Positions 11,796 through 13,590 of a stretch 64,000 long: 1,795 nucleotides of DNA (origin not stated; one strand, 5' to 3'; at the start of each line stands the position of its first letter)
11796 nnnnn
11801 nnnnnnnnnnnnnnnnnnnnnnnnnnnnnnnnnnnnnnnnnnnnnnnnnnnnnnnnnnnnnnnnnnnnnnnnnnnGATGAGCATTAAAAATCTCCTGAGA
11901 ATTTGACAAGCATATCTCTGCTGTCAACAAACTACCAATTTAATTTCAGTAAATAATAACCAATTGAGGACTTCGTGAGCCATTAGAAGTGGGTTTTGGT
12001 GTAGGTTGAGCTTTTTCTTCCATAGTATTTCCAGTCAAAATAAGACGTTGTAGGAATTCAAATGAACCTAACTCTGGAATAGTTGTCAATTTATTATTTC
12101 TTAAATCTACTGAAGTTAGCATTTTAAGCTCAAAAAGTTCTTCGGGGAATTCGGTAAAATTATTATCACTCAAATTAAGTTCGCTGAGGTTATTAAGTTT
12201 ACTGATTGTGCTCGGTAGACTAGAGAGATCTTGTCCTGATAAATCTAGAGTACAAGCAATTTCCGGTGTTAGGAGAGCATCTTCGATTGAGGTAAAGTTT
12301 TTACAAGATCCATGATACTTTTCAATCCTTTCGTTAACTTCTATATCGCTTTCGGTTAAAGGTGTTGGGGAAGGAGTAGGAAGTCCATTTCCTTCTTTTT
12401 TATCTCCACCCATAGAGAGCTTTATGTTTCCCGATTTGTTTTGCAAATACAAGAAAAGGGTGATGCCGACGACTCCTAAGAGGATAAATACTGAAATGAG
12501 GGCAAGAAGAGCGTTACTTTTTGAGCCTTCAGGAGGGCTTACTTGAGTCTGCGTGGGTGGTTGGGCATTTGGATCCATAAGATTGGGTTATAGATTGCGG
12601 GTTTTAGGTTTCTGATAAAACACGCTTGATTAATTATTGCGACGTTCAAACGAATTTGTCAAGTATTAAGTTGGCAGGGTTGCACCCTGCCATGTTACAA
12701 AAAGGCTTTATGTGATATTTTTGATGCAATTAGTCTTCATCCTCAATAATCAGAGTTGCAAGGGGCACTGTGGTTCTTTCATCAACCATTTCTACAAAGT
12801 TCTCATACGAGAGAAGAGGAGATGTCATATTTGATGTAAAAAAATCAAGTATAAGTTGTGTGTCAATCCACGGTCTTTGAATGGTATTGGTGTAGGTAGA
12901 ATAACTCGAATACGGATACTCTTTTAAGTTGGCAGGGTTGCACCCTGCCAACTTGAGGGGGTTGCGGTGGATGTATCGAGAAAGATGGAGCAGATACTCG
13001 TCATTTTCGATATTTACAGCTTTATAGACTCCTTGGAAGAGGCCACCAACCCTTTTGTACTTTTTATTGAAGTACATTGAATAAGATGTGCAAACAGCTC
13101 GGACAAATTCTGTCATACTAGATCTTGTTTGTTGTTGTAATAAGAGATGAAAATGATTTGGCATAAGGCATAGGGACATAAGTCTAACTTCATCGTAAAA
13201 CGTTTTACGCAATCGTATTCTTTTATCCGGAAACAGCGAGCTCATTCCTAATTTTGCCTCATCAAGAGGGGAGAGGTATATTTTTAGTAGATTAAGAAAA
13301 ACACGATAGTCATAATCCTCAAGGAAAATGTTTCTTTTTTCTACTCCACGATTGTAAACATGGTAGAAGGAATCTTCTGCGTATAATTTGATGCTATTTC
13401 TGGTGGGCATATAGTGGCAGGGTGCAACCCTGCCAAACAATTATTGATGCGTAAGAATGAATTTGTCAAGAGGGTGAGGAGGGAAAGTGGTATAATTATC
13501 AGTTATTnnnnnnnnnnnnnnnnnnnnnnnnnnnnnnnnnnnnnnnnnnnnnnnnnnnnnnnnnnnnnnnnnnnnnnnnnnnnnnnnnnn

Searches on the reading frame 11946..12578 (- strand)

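Call 56: search_protein_families(library=pfam, max_evalue=0.0001, proteins=[window:11946-12578:-])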
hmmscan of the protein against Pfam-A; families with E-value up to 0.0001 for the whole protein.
window:11946-12578:- (210 aa): 4 families
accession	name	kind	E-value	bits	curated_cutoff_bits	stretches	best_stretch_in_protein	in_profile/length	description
PF13855.12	LRR_8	-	1.5e-12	47.5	27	2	130-184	2-59/61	Leucine rich repeat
PF12799.13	LRR_4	-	2.5e-10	40.7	27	0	154-184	3-33/44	Leucine Rich repeats (2 copies)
PF00560.39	LRR_1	-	7.1e-08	31.6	20.6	0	130-149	1-21/23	Leucine Rich Repeat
PF23598.1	LRR_14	-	1.4e-06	27.8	40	1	110-187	74-152/353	Leucine-rich repeat region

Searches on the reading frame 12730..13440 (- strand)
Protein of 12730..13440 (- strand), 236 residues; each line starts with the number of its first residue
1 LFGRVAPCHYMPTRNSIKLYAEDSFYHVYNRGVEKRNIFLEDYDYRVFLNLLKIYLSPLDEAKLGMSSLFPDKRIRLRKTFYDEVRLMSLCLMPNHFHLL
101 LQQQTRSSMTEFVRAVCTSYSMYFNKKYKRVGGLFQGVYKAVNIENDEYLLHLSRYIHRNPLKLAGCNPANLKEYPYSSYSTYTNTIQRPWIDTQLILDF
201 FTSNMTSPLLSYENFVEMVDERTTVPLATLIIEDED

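Call 56: search_protein_families(library=pfam, max_evalue=0.0001, proteins=[window:12730-13440:-])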
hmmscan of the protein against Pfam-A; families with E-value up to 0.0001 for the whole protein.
window:12730-13440:- (236 aa): 1 family
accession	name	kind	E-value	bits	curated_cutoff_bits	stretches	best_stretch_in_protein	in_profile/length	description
PF01797.21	Y1_Tnp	-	1.4e-10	41.8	23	1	84-160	40-121/121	Transposase IS200 like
